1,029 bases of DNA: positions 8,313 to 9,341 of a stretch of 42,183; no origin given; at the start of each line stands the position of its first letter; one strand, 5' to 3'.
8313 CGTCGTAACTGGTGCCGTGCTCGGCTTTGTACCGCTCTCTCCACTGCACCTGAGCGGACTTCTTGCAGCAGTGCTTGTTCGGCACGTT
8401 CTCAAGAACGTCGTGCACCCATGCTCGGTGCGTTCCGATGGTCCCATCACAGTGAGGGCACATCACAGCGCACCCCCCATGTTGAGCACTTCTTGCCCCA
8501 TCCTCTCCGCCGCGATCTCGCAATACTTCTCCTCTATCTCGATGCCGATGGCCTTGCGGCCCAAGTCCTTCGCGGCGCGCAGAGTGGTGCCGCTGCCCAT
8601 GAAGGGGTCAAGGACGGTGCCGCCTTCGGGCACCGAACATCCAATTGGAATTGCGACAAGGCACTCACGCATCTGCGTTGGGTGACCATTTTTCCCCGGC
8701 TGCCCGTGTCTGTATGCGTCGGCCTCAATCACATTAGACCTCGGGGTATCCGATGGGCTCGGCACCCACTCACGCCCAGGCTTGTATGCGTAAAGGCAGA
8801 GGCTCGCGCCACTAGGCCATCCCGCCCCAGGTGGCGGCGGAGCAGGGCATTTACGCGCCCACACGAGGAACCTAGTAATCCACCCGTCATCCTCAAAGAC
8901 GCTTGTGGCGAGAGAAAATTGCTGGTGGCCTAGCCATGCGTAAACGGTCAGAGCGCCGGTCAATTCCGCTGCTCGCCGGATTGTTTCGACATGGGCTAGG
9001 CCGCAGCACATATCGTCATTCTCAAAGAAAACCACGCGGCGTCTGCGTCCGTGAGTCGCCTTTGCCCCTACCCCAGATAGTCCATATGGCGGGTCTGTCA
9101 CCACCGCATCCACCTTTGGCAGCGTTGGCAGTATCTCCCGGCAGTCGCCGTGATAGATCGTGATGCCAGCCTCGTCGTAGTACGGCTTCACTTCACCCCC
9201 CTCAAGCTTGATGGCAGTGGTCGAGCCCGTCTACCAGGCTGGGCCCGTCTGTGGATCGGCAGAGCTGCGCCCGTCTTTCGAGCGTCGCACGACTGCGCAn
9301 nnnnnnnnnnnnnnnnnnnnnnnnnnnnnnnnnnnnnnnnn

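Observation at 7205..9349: Methyltransferase / Com-like Zn finger / Mom-like GNAT operon: a candidate self-contained DNA-hypermodification module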

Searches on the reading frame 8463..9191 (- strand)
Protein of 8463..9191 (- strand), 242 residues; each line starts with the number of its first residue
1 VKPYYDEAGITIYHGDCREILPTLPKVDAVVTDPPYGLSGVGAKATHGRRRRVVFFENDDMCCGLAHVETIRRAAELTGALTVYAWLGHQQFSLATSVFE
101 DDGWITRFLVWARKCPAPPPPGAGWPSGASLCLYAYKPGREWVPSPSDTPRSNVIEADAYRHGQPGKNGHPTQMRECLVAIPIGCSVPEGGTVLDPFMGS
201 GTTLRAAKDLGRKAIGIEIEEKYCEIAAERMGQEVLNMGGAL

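Call 3: search_protein_families(library=pfam, proteins=[window:8463-9191:-], max_evalue=0.1)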
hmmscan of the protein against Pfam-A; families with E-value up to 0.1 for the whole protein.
window:8463-9191:- (242 aa): 3 families
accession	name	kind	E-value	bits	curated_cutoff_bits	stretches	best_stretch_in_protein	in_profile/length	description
PF01555.25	N6_N4_Mtase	-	1.3e-23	84.5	26.7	1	94-229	61-221/221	DNA methylase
PF01170.24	UPF0020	-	4.5e-05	23.7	22.3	0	11-39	106-134/197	RMKL-like, methyltransferase domain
PF13649.12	Methyltransf_25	-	0.019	16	27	0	193-234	1-44/97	Methyltransferase domain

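Call 4: search_protein_families(library=ncbifam, proteins=[window:8463-9191:-], max_evalue=0.1)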
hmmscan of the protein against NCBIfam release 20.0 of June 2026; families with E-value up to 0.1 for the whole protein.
window:8463-9191:- (242 aa): 7 families
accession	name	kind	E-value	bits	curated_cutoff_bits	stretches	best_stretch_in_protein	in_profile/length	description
NF050803.1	DnaMtaseCcrMCaul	equivalog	1.6e-19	70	830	2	164-233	180-249/350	adenine-specific DNA-methyltransferase CcrM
NF008572.0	PRK11524.1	equivalog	1e-14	54.4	292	1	153-232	178-257/294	adenine-specific DNA-methyltransferase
NF010253.0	PRK13699.1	subfamily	7.6e-12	45.4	244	1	14-232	6-206/226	DNA methyltransferase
TIGR01177.1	TIGR01177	hypoth_equivalog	2.1e-10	40.5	316.55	2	4-41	226-263/330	TIGR01177 family methyltransferase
NF040721.1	Trm14_Arch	equivalog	0.00094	18.4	280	1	10-44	273-306/370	tRNA (guanine(6)-N2)-methyltransferase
NF040850.1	Trm14_Thcoccales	equivalog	0.0016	17.4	480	1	169-223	197-253/365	tRNA (guanine(6)-N2)-methyltransferase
NF045667.1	MTase_DVU1556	equivalog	0.06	12.8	155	1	185-232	18-66/213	DVU_1556 family methyltransferase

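Call 5: search_protein_families(library=phrogs, proteins=[window:8463-9191:-], max_evalue=0.1)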
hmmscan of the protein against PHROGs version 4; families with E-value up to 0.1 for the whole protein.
window:8463-9191:- (242 aa): 17 families
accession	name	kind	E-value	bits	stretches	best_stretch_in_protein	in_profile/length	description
phrog_67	-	other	4.5e-52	179.1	1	1-239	115-351/743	DNA methyltransferase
phrog_498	-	other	9.4e-26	91.5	1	26-233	222-422/633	DNA methyltransferase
phrog_3008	-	other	7.9e-18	65.6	1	164-233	144-213/244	DNA methyltransferase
phrog_8769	-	other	1.6e-12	48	1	190-233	12-55/71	methyltransferase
phrog_23085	-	unknown function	1.7e-12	48.1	1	147-230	21-104/138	-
phrog_23148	-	unknown function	2.9e-12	47.9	1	159-231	74-146/165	-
phrog_18293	-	other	5.9e-11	43.4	1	168-233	44-109/119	methyltransferase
phrog_6952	-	other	1.7e-10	42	1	165-225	111-169/181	DNA methyltransferase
phrog_18146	-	other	2.4e-06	27.7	1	188-220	68-100/452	DNA methyltransferase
phrog_6025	-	other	5.3e-06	27.2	1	8-37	10-41/192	DNA methyltransferase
phrog_10183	-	other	2.5e-05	23.7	1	190-219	116-145/889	DNA methyltransferase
phrog_12517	-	unknown function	0.00026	21.3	1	187-230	103-146/316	-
phrog_16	-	DNA, RNA and nucleotide metabolism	0.00033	20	1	188-229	866-907/986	DNA helicase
phrog_12862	-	unknown function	0.0062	17.4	1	10-38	3-33/149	-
phrog_23522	-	unknown function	0.018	15.6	1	185-234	47-96/273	-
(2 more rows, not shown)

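Call 80: search_solved_structures(query=window:8463-9191:-, max_evalue=0.001)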
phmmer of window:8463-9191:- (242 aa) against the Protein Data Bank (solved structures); distinct sequences matched with E-value up to 0.001: 11.
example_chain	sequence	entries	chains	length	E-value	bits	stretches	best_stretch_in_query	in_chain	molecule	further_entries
5hek_A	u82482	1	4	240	1.1e-19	74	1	10-231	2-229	Adenine specific DNA methyltransferase (DpnA)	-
5hfj_A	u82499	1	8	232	1.2e-19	73.9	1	10-231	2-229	Adenine specific DNA methyltransferase (DpnA)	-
6pbd_A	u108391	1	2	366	1.4e-18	70.4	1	162-233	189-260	Modification methylase CcrMI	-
9c3u_A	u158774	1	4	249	3.2e-14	56.1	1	166-231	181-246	Methyltransferase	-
8urk_A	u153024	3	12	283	3.3e-14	56.1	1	166-232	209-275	Methyltransferase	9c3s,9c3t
2zie_A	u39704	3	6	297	2.3e-11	46.7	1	170-236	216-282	Putative modification methylase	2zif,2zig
8s9m_A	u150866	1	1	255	3.1e-09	39.8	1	165-232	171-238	DNA cytosine-N4 methyltransferase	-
8s9n_A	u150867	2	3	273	3.7e-09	39.5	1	165-232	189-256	DNA cytosine-N4 methyltransferase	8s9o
1g60_A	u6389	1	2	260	1e-06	31.5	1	137-227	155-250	Adenine-specific Methyltransferase MboIIA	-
1nw8_A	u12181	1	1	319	0.00049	22.7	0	166-218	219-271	MODIFICATION METHYLASE RSRI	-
1eg2_A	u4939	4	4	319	0.00054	22.6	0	166-218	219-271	MODIFICATION METHYLASE RSRI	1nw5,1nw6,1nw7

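Call 81: search_dna_similar(query=window:8463-9191:-, collection=phages, mode=protein, max_rows=12)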
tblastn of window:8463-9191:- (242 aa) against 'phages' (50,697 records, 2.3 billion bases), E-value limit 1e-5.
Records with a match: 1040; places in all: 1098; records where one place covers at least 80% of the query: 607.
Best place of each record, by identity: 60-80% 6; <60% 1034.
By first word of the organism name: Mycobacterium 198; Gordonia 169; Streptococcus 109; Staphylococcus 53; Synechococcus 47; Brucella 41; Vibrio 39; Flavobacterium 27; Arthrobacter 25; Bacteriophage 22; and 82 more.
By host as written in the record: Gordonia terrae 3612 143; Mycobacterium smegmatis mc2 155 114; - 110; Mycobacterium smegmatis mc#155 31; Arthrobacter sp. ATCC 21022 19; Staphylococcus aureus 16; Synechococcus sp. 16; Flavobacterium sp. LMO6 15; and 318 more.
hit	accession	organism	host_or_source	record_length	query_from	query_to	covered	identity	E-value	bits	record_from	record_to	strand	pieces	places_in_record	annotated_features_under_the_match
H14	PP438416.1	Microcystis phage Mae-JY24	Microcystis aeruginosa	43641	2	233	96%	37.0%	3e-28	117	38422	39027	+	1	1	DNA methylase N-4/N-6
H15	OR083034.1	Microcystis phage Mwe-Yong1318-1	Microcystis wesenbergii FACHB-1318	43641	2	233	96%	37.0%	3e-28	117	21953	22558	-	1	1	methyltransferase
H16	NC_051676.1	Mycobacterium phage KristaRAM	Mycobacterium smegmatis mc2 155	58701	1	239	99%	35.2%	1e-21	99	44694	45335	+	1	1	69: DNA methylase | 68: HNH endonuclease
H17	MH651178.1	Mycobacterium phage KristaRAM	Mycobacterium smegmatis mc2 155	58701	1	239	99%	35.2%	1e-21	99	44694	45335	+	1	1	69: DNA methylase | 68: HNH endonuclease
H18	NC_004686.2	Mycobacterium phage Che9d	-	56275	1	239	99%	35.1%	1e-20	164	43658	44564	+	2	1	77: DNA methylase | 76: DNA methylase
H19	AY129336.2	Mycobacterium phage Che9d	Mycobacterium sp.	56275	1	239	99%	35.1%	1e-20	164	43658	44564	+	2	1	77: DNA methylase | 76: DNA methylase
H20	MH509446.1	Gordonia phage DelRio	Gordonia terrae 3612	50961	1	241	100%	34.8%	8e-25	108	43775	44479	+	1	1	67: methyltransferase | 66: hydrolase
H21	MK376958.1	Gordonia phage Brylie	Gordonia terrae 3612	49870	1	241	100%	34.8%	2e-24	107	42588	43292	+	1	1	66: methyltransferase | 65: hydrolase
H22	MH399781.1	Gordonia phage Nadeem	Gordonia terrae 3612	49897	1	241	100%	34.8%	2e-24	107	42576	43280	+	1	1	66: DNA methylase | 65: hydrolase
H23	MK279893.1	Gordonia phage WheatThin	Gordonia terrae 3612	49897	1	241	100%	34.8%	2e-24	107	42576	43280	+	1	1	65: DNA methylase | 64: hydrolase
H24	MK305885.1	Gordonia phage Mulch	Gordonia terrae 3612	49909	1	241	100%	34.8%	2e-24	107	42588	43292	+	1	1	66: DNA methyltransferase | 65: hydrolase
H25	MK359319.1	Gordonia phage Parada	Gordonia terrae 3612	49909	1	241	100%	34.8%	2e-24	107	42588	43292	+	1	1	66: DNA methylase | 65: hydrolase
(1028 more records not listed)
